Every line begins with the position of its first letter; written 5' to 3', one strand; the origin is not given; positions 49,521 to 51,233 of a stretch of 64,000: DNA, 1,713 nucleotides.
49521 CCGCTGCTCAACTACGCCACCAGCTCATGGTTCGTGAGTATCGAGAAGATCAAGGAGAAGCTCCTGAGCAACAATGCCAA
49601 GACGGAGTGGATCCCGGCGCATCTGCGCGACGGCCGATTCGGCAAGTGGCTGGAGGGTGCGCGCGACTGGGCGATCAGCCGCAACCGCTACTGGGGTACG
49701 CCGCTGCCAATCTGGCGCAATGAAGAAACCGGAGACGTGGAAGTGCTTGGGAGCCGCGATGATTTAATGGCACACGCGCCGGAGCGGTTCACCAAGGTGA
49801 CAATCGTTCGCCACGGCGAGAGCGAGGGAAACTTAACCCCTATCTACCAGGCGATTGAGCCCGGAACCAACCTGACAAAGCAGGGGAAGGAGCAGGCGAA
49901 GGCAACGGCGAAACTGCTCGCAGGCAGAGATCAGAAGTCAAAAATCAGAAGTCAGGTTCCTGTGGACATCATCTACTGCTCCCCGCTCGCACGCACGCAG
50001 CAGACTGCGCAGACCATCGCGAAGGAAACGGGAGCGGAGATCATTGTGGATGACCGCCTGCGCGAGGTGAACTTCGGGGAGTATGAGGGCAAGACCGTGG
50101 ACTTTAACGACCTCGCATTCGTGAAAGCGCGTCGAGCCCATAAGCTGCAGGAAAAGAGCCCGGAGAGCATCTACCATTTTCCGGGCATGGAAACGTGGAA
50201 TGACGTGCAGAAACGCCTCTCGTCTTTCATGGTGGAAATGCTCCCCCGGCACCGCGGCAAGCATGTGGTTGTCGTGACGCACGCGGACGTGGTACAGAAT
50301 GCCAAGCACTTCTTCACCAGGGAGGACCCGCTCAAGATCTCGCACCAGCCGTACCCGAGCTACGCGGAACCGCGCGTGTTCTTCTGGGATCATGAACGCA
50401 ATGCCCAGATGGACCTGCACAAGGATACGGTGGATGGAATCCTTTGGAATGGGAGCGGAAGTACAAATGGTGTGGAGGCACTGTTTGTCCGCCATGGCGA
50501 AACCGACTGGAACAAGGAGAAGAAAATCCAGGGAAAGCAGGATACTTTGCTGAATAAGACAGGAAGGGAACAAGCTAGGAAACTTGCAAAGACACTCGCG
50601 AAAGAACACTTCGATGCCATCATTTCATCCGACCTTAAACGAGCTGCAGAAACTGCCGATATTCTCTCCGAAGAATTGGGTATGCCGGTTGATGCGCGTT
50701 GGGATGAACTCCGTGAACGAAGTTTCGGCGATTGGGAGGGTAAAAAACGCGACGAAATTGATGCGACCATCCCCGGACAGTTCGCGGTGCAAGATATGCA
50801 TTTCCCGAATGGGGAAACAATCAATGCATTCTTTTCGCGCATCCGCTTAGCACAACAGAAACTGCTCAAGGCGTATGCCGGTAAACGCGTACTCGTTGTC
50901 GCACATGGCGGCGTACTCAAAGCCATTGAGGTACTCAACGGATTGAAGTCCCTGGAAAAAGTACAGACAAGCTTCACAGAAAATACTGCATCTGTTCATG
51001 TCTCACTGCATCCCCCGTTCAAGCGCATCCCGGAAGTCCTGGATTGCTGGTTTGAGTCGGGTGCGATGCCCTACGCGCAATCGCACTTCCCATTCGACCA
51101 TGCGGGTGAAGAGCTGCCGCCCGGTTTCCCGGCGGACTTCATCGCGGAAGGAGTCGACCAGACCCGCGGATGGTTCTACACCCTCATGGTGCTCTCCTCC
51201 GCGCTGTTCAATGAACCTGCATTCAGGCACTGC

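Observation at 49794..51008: Isoleucyl-tRNA synthetase interrupted in-frame by two histidine-phosphatase (PGAM/CobC-like) domains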

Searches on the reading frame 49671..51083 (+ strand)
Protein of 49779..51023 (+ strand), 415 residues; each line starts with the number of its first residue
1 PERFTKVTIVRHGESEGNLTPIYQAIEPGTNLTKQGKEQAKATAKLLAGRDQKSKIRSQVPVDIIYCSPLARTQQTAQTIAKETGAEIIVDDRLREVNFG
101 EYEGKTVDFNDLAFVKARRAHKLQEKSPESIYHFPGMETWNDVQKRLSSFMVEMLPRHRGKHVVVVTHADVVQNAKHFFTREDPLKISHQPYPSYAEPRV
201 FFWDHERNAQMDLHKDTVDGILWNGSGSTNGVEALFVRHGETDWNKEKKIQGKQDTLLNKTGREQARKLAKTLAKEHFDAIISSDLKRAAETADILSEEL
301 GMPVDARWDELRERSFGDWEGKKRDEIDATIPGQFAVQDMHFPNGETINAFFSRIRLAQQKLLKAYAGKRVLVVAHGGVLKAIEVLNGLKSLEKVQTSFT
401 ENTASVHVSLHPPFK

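Call 26: search_protein_representatives(protein=window:49779-51023:+)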
Query: 415 residues. Proteins with E-value up to 0.001 (for the whole library): 40450; up to 1e-10: 12277; up to 1e-30: 23. The best 150 are listed.
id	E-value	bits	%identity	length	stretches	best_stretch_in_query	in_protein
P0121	7.2e-161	552.2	62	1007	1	3-414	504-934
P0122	1.0e-133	462.8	56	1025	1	1-396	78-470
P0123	2.3e-126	438.6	53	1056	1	3-413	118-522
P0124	2.4e-115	402.3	54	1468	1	3-386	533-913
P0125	1.2e-101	357.3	47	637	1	29-413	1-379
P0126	7.0e-81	288.9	58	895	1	1-228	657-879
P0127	3.1e-55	204.4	46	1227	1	1-226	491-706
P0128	1.0e-51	192.8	36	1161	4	234-383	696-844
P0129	6.2e-47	177.1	36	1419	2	1-224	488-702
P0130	8.1e-44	166.8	38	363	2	235-385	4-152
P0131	3.9e-43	164.6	37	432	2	231-395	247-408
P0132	3.6e-39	151.5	37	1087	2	212-390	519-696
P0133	8.2e-39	150.3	37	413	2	235-383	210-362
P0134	1.0e-38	150.0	36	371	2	234-384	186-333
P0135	2.8e-36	142.0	38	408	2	233-383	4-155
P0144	1.3e-30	123.3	48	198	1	235-387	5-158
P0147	3.5e-30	121.9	48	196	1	234-383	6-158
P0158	1.7e-28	116.4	37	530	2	224-381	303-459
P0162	3.2e-28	115.5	32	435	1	6-383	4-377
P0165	4.0e-28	115.2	48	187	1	236-384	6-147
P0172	8.1e-28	114.1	35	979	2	232-384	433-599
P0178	4.6e-27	111.6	37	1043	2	232-387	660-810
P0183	1.0e-26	110.5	49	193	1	235-386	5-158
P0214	2.0e-25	106.3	35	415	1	6-409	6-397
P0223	4.5e-25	105.1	51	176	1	235-383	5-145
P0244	1.9e-24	103.0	35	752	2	236-391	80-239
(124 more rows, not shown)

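Call 27: search_protein_families(library=pfam, proteins=[P0127, P0128, P0129, P0132, P0172, P0178, P0244, P0158, P0133, P0130], max_evalue=0.001)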
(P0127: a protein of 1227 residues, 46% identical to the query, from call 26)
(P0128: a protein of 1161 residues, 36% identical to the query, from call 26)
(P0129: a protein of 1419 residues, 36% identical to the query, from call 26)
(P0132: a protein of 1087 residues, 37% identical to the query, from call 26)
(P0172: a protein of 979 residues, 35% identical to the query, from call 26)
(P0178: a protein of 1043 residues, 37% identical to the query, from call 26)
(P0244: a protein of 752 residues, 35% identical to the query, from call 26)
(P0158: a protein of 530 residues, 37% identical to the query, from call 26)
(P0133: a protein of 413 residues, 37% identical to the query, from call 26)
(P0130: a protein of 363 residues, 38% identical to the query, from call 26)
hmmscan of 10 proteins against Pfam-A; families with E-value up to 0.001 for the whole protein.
P0127 (1227 aa): 6 families
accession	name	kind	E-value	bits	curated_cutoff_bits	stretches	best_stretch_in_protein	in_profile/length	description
PF00133.28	tRNA-synt_1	-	2.3e-118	396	22.7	2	19-484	2-261/414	tRNA synthetases class I (I, L, M and V)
PF00300.27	His_Phos_1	-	9.7e-39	133.5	21.7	1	497-663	1-162/194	Histidine phosphatase superfamily (branch 1)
PF08264.19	Anticodon_1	-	3.4e-27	95.6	25.1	1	879-1026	1-145/148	Anticodon-binding domain of tRNA ligase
PF19302.4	DUF5915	-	1.2e-25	90.6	27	1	1050-1227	4-194/195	Domain of unknown function (DUF5915)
PF09334.17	tRNA-synt_1g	-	2.4e-18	66.5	20.1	2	49-185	8-125/391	tRNA synthetases class I (M)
PF01406.26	tRNA-synt_1e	-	0.00034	20.5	27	0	771-842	231-299/301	tRNA synthetases class I (C) catalytic domain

P0128 (1161 aa): 3 families
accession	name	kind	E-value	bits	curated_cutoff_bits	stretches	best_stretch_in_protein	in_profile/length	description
PF00300.27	His_Phos_1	-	9.9e-126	417.3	21.7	4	427-595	1-167/194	Histidine phosphatase superfamily (branch 1)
PF00133.28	tRNA-synt_1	-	1.6e-74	251.6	22.7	2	14-417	2-198/414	tRNA synthetases class I (I, L, M and V)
PF09334.17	tRNA-synt_1g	-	1e-12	48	20.1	1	42-185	8-135/391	tRNA synthetases class I (M)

P0129 (1419 aa): 5 families
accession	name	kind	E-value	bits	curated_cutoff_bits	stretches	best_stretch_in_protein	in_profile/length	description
PF00133.28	tRNA-synt_1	-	4.2e-143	477.5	22.7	2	18-485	2-265/414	tRNA synthetases class I (I, L, M and V)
PF00300.27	His_Phos_1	-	2.6e-82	275.6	21.7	2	871-1061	1-189/194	Histidine phosphatase superfamily (branch 1)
PF19302.4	DUF5915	-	1.1e-34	120.2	27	1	1229-1418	2-194/195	Domain of unknown function (DUF5915)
PF08264.19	Anticodon_1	-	8.8e-33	113.7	25.1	1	1065-1210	1-146/148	Anticodon-binding domain of tRNA ligase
PF09334.17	tRNA-synt_1g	-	7.8e-17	61.5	20.1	1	775-847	310-380/391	tRNA synthetases class I (M)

P0132 (1087 aa): 3 families
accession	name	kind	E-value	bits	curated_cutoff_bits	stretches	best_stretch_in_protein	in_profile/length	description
PF00133.28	tRNA-synt_1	-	1.5e-135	452.6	22.7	3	21-528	2-285/414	tRNA synthetases class I (I, L, M and V)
PF00300.27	His_Phos_1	-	6.9e-69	231.8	21.7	2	541-697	1-163/194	Histidine phosphatase superfamily (branch 1)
PF09334.17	tRNA-synt_1g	-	1.1e-16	61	20.1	2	51-190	8-128/391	tRNA synthetases class I (M)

P0172 (979 aa): 5 families
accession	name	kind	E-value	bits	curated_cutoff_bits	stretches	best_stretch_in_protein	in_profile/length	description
PF00300.27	His_Phos_1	-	2.3e-73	246.5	21.7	2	75-238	2-168/194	Histidine phosphatase superfamily (branch 1)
PF00133.28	tRNA-synt_1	-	4.2e-68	230.4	22.7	2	246-394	267-413/414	tRNA synthetases class I (I, L, M and V)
PF19302.4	DUF5915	-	1.9e-29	103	27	1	793-978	2-194/195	Domain of unknown function (DUF5915)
PF08264.19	Anticodon_1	-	8.8e-29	100.7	25.1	1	635-779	1-145/148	Anticodon-binding domain of tRNA ligase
PF09334.17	tRNA-synt_1g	-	1.6e-06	27.6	20.1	1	330-407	305-377/391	tRNA synthetases class I (M)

P0178 (1043 aa): 4 families
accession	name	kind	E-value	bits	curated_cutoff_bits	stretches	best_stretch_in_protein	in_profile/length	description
PF00133.28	tRNA-synt_1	-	3.2e-118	395.5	22.7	3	14-405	2-198/414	tRNA synthetases class I (I, L, M and V)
PF00300.27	His_Phos_1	-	2.5e-59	200.6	21.7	2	416-570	2-167/194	Histidine phosphatase superfamily (branch 1)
PF09334.17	tRNA-synt_1g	-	1.2e-19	70.8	20.1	1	42-186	8-135/391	tRNA synthetases class I (M)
PF01406.26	tRNA-synt_1e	-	0.00048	20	27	0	898-965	215-281/301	tRNA synthetases class I (C) catalytic domain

P0244 (752 aa): 5 families
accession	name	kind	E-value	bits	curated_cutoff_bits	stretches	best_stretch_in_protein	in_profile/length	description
PF00133.28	tRNA-synt_1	-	8.7e-58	196.5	22.7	2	280-419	285-412/414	tRNA synthetases class I (I, L, M and V)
PF00300.27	His_Phos_1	-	8.9e-34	117.3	21.7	1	80-239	3-163/194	Histidine phosphatase superfamily (branch 1)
PF08264.19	Anticodon_1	-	3.7e-31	108.4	25.1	1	473-620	1-145/148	Anticodon-binding domain of tRNA ligase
PF19302.4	DUF5915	-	1.9e-14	54.1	27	1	580-752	28-194/195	Domain of unknown function (DUF5915)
PF09334.17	tRNA-synt_1g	-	1.8e-09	37.3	20.1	1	369-437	316-383/391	tRNA synthetases class I (M)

P0158 (530 aa): 1 family
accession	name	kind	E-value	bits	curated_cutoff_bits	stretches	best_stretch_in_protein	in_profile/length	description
PF00300.27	His_Phos_1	-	1.1e-76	257.2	21.7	2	90-275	1-184/194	Histidine phosphatase superfamily (branch 1)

P0133 (413 aa): 1 family
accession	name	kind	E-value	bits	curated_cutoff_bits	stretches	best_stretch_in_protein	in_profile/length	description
PF00300.27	His_Phos_1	-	3.3e-116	386.2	21.7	2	8-199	1-191/194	Histidine phosphatase superfamily (branch 1)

P0130 (363 aa): 1 family
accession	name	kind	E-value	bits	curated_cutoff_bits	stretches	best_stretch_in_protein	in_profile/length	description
PF00300.27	His_Phos_1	-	4.2e-96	320.6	21.7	2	189-360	1-178/194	Histidine phosphatase superfamily (branch 1)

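Call 29: list_cluster_members(proteins=[P0127, P0128, P0129, P0132, P0178, P0172, P0244, P0133, P0144, P0124])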
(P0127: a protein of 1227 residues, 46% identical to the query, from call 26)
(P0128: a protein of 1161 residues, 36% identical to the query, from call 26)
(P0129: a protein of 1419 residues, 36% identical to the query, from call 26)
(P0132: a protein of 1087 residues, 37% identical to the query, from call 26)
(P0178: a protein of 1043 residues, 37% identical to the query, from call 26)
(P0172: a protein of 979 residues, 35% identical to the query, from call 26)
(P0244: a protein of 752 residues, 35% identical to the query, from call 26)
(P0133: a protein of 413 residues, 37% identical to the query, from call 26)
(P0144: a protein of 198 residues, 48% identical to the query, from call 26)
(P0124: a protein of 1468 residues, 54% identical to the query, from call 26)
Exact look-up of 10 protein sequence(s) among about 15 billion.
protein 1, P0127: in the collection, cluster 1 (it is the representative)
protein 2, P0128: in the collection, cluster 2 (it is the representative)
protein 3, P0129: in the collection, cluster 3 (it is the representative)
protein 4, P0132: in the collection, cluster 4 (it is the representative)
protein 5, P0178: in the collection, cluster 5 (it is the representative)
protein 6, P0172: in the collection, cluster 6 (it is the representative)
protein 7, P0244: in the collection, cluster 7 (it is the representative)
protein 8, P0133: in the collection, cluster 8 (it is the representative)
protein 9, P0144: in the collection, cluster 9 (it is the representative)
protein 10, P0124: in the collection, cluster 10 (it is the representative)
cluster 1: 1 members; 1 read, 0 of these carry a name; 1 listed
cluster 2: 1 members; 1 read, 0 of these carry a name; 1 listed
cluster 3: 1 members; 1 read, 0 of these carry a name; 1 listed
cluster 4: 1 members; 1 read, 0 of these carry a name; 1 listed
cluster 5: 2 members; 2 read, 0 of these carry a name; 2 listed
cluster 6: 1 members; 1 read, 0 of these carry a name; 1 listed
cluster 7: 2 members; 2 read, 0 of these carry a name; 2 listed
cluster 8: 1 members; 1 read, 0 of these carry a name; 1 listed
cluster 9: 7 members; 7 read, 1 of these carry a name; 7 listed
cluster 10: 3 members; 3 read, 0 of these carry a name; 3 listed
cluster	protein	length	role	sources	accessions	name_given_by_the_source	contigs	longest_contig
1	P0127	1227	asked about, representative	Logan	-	-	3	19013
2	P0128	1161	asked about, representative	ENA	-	-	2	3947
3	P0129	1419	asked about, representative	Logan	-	-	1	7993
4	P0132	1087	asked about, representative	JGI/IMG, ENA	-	-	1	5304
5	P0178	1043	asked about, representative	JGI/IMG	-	-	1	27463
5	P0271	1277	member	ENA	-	-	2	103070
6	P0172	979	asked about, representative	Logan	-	-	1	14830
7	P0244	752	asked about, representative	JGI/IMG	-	-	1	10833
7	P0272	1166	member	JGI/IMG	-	-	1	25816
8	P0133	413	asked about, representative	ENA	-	-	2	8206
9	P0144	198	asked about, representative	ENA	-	-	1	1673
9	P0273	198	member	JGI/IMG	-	broad specificity phosphatase PhoE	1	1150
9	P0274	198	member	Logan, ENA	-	-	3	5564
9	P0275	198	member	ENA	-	-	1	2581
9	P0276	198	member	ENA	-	-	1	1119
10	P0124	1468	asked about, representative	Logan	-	-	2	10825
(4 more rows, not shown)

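Call 31: search_protein_families(library=ncbifam, proteins=[P0271, P0128, P0129, P0127, P0272], max_evalue=1e-20)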
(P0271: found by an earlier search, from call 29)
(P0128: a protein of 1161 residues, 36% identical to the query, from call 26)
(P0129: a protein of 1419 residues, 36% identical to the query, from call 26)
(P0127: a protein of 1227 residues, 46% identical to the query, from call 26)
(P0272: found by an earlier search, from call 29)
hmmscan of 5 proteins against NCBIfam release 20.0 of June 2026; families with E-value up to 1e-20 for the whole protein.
P0271 (1277 aa): 19 families
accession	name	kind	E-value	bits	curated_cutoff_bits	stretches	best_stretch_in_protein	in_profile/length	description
NF004349.1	PRK05729.1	equivalog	2.1e-254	846.8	704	4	841-1275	431-857/860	valine--tRNA ligase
TIGR00422.1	valS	equivalog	4.3e-229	762.8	612.1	3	845-1262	442-860/863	valine--tRNA ligase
NF011492.0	PRK14900.1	equivalog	1.7e-202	675.1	1783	2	844-1269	447-881/1044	valine--tRNA ligase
NF009687.0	PRK13208.1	equivalog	3.5e-126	422.3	738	2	843-1198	446-796/801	valine--tRNA ligase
TIGR00392.1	ileS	equivalog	6.8e-105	352.1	621.4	2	3-405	4-430/861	isoleucine--tRNA ligase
NF000540.1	alt_ValS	exception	1e-61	209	900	1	847-1162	492-796/827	valine--tRNA ligase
NF008957.0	PRK12300.1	subfamily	2.3e-58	198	677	2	11-326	10-329/946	leucine--tRNA ligase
TIGR00395.1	leuS_arch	equivalog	4.2e-51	174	648.5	1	16-369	9-363/938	leucine--tRNA ligase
NF000258.1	MupB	exception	2e-46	158.4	1900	1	843-1163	503-816/1033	mupirocin-resistant isoleucine--tRNA ligase MupB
NF000257.1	MupA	exception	1.9e-45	155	1900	1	848-1163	503-814/1024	mupirocin-resistant isoleucine--tRNA ligase MupA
NF040702.1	ileS_w_GNAT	exception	1.8e-42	145.1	1999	0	40-197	54-218/1100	isoleucine--tRNA ligase, N-acetyltransferase domain-containing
TIGR00396.1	leuS_bact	equivalog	2.9e-38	131.5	548.4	0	12-186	8-167/843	leucine--tRNA ligase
TIGR03162.1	ribazole_cobC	equivalog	7e-35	120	162.9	0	418-557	4-151/176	alpha-ribazole phosphatase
NF005567.0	PRK07238.1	equivalog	5.7e-30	104.9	326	0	413-555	178-331/378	bifunctional RNase H/acid phosphatase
NF038349.1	dPGM_arch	equivalog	1.3e-29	103.5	225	0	416-552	2-139/194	2,3-diphosphoglycerate-dependent phosphoglycerate mutase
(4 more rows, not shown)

P0128 (1161 aa): 27 families (the best 25 are shown)
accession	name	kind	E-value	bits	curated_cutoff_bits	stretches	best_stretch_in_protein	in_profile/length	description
NF004349.1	PRK05729.1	equivalog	1.3e-122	410.8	704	3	2-225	1-229/860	valine--tRNA ligase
TIGR00422.1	valS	equivalog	1.5e-113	380.5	612.1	2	1-225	1-235/863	valine--tRNA ligase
NF011492.0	PRK14900.1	equivalog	5.8e-90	302.5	1783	1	2-225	10-244/1044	valine--tRNA ligase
TIGR03162.1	ribazole_cobC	equivalog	2.3e-81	271.4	162.9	3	887-1048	1-168/176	alpha-ribazole phosphatase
NF005567.0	PRK07238.1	equivalog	1.5e-72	245.1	326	0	423-585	176-336/378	bifunctional RNase H/acid phosphatase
NF038349.1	dPGM_arch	equivalog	8.8e-72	241.1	225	0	888-1013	2-124/194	2,3-diphosphoglycerate-dependent phosphoglycerate mutase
NF002901.0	PRK03482.1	equivalog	9.5e-68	228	261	1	426-584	3-159/215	2,3-diphosphoglycerate-dependent phosphoglycerate mutase GpmB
TIGR00392.1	ileS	equivalog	9.5e-59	199.4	621.4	1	5-417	6-430/861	isoleucine--tRNA ligase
NF009687.0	PRK13208.1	equivalog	1.6e-58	198.6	738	1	2-225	7-234/801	valine--tRNA ligase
NF011580.0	PRK15004.1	equivalog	4.3e-58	196.6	250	0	886-1047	2-172/203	adenosylcobalamin/alpha-ribazole phosphatase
NF045917.1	PhserinePhPspA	equivalog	3.6e-52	177.1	350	0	426-623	3-197/211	phosphoserine phosphatase PspA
TIGR03848.1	MSMEG_4193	subfamily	1.1e-48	165.4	203.85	0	887-980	2-94/204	MSMEG_4193 family putative phosphomutase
TIGR00249.1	sixA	equivalog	1.1e-36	126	74.5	0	887-966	3-79/154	phosphohistidine phosphatase SixA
NF002339.0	PRK01295.1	equivalog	1.2e-36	126.1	316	0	885-977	3-98/206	2,3-bisphosphoglycerate-dependent phosphoglycerate mutase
NF009993.0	PRK13462.1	equivalog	1.4e-34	119.5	226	0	884-1031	5-154/203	acid phosphatase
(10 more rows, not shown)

P0129 (1419 aa): 22 families
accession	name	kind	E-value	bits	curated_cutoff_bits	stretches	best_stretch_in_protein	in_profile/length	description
TIGR00392.1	ileS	equivalog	1.7e-257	857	621.4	3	8-487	5-499/861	isoleucine--tRNA ligase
NF000257.1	MupA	exception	8.3e-222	738.9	1900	3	15-484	9-470/1024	mupirocin-resistant isoleucine--tRNA ligase MupA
NF000258.1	MupB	exception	1e-211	705.6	1900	3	15-483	9-473/1033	mupirocin-resistant isoleucine--tRNA ligase MupB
TIGR00422.1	valS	equivalog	2.8e-131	439.2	612.1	4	13-243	9-235/863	valine--tRNA ligase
NF009687.0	PRK13208.1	equivalog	6.8e-118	395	738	4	8-241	9-232/801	valine--tRNA ligase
NF004349.1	PRK05729.1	equivalog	2.4e-110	370.2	704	4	13-246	8-232/860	valine--tRNA ligase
NF040702.1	ileS_w_GNAT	exception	5.2e-74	249.5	1999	2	15-257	23-277/1100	isoleucine--tRNA ligase, N-acetyltransferase domain-containing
NF011492.0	PRK14900.1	equivalog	6.2e-74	249.5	1783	1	17-247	21-248/1044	valine--tRNA ligase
NF008957.0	PRK12300.1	subfamily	2e-63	214.7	677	1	10-339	5-326/946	leucine--tRNA ligase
TIGR03162.1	ribazole_cobC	equivalog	4.8e-59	198.7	162.9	2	871-1040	1-168/176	alpha-ribazole phosphatase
NF000540.1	alt_ValS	exception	5.7e-56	190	900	0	1049-1221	633-808/827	valine--tRNA ligase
NF005567.0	PRK07238.1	equivalog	4.2e-53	181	326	2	869-1029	178-340/378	bifunctional RNase H/acid phosphatase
TIGR00395.1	leuS_arch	equivalog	1.6e-50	172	648.5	1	14-339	3-320/938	leucine--tRNA ligase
NF045917.1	PhserinePhPspA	equivalog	2.9e-43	148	350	1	493-666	3-170/211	phosphoserine phosphatase PspA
NF038349.1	dPGM_arch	equivalog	3.6e-39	134.6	225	1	496-656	3-147/194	2,3-diphosphoglycerate-dependent phosphoglycerate mutase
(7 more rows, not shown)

P0127 (1227 aa): 19 families
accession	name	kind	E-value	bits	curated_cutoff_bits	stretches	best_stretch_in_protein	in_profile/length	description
TIGR00392.1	ileS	equivalog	7.6e-240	798.5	621.4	2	12-491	8-500/861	isoleucine--tRNA ligase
NF000257.1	MupA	exception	1.6e-187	625.4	1900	2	18-477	11-461/1024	mupirocin-resistant isoleucine--tRNA ligase MupA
NF000258.1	MupB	exception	1.1e-175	586.3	1900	2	17-490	10-478/1033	mupirocin-resistant isoleucine--tRNA ligase MupB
TIGR00422.1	valS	equivalog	8.8e-128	427.6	612.1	3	666-1101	402-830/863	valine--tRNA ligase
NF009687.0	PRK13208.1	equivalog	1e-113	381.2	738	3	711-1069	452-796/801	valine--tRNA ligase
NF004349.1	PRK05729.1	equivalog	2.8e-104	350.1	704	2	13-482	7-422/860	valine--tRNA ligase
NF040702.1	ileS_w_GNAT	exception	2.5e-85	287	1999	2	12-269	19-284/1100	isoleucine--tRNA ligase, N-acetyltransferase domain-containing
NF000540.1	alt_ValS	exception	7.2e-61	206.2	900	1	711-1041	492-811/827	valine--tRNA ligase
NF011492.0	PRK14900.1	equivalog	9.4e-57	192.6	1783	1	709-1060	448-797/1044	valine--tRNA ligase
NF008957.0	PRK12300.1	subfamily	7.1e-50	169.9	677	1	14-342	8-327/946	leucine--tRNA ligase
TIGR00395.1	leuS_arch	equivalog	7.8e-40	136.7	648.5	0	19-340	7-319/938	leucine--tRNA ligase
TIGR00398.1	metG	equivalog_domain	1e-29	103.7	336.35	0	49-185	8-125/530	methionine--tRNA ligase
TIGR00396.1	leuS_bact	equivalog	1.8e-29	102.5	548.4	0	793-988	604-775/843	leucine--tRNA ligase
NF005567.0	PRK07238.1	equivalog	4.8e-27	95.2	326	1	491-653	174-331/378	bifunctional RNase H/acid phosphatase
TIGR03162.1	ribazole_cobC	equivalog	4.1e-25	88.2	162.9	1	497-664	1-160/176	alpha-ribazole phosphatase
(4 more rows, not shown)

P0272 (1166 aa): 16 families
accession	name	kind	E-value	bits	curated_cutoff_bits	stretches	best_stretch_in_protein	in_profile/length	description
TIGR00392.1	ileS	equivalog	4e-272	905.3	621.4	2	3-492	7-504/861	isoleucine--tRNA ligase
NF000258.1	MupB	exception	8.1e-222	739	1900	2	7-487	8-477/1033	mupirocin-resistant isoleucine--tRNA ligase MupB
NF000257.1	MupA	exception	2e-213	711.2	1900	2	8-486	9-472/1024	mupirocin-resistant isoleucine--tRNA ligase MupA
TIGR00422.1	valS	equivalog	1.1e-135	453.7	612.1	2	6-502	9-450/863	valine--tRNA ligase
NF009687.0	PRK13208.1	equivalog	4.8e-128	428.5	738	3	704-1066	452-790/801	valine--tRNA ligase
NF004349.1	PRK05729.1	equivalog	2.1e-114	383.6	704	3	703-1065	433-770/860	valine--tRNA ligase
NF040702.1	ileS_w_GNAT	exception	6e-94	315.6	1999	2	3-261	18-274/1100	isoleucine--tRNA ligase, N-acetyltransferase domain-containing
NF011492.0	PRK14900.1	equivalog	5.5e-74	249.7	1783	2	700-1042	445-773/1044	valine--tRNA ligase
NF000540.1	alt_ValS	exception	3.9e-53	180.6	900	1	708-1043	496-805/827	valine--tRNA ligase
NF008957.0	PRK12300.1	subfamily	8.2e-48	163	677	1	6-329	8-318/946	leucine--tRNA ligase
TIGR00395.1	leuS_arch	equivalog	4.7e-45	154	648.5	1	8-335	4-318/938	leucine--tRNA ligase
TIGR00396.1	leuS_bact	equivalog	7.4e-39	133.5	548.4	0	8-188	7-168/843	leucine--tRNA ligase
TIGR00398.1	metG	equivalog_domain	2.5e-26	92.5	336.35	0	773-986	306-509/530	methionine--tRNA ligase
TIGR03162.1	ribazole_cobC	equivalog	7.7e-23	80.8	162.9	1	494-655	3-162/176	alpha-ribazole phosphatase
NF038349.1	dPGM_arch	equivalog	1.9e-21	76.8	225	1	495-647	4-147/194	2,3-diphosphoglycerate-dependent phosphoglycerate mutase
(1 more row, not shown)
